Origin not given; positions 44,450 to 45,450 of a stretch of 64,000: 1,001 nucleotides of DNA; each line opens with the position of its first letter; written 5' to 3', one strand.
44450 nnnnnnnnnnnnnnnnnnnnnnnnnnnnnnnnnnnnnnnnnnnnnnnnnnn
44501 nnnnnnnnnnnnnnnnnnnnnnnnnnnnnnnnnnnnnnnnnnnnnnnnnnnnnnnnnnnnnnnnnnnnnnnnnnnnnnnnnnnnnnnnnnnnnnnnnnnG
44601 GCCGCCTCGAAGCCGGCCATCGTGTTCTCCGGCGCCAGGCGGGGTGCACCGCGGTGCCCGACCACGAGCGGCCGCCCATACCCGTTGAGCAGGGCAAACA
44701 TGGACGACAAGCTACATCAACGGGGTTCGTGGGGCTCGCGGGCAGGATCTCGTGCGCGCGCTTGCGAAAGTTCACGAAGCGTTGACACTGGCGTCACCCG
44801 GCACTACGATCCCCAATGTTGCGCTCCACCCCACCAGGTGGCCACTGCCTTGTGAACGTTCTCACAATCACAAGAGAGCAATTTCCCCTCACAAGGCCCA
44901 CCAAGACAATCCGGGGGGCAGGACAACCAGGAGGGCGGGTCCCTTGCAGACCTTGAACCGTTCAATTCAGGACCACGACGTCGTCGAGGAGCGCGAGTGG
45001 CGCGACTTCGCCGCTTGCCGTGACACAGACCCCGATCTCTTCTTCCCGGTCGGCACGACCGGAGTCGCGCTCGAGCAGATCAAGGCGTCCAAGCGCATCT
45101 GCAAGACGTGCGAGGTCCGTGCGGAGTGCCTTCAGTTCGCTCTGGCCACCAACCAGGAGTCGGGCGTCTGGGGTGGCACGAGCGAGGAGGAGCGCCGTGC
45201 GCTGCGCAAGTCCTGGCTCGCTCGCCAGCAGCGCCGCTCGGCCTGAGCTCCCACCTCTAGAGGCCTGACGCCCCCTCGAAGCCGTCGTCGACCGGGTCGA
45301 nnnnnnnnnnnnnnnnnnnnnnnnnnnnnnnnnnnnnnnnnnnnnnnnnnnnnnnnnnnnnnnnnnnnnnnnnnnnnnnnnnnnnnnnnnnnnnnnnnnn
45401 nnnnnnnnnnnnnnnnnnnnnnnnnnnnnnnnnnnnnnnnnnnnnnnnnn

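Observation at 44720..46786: whiB1-like gene with a perfect CRP box, adjacent to pdtaS as in M. tuberculosis (Rv3219-Rv3220c synteny)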

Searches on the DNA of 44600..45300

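Call 24: search_rna_families(source=window, start=44600, end=45300, threshold=evalue, max_evalue=10)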
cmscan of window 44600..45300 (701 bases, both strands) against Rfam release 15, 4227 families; matches with E-value up to 10: 3.
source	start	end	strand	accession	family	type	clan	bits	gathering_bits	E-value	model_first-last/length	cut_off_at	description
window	45203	45267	-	RF01383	GRIK4_3p_UTR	Gene;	-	18.1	38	0.56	1-94/94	no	GRIK4 3 prime UTR element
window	44932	45008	+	RF01781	ASdes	Gene; sRNA;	-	13.4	40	6.6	1-68/68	no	ASdes TB sRNA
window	44848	44972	+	RF02161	PART1_3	Gene; lncRNA;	-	13.2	40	2.6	1-131/131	no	Prostate androgen-regulated transcript 1 conserved region 3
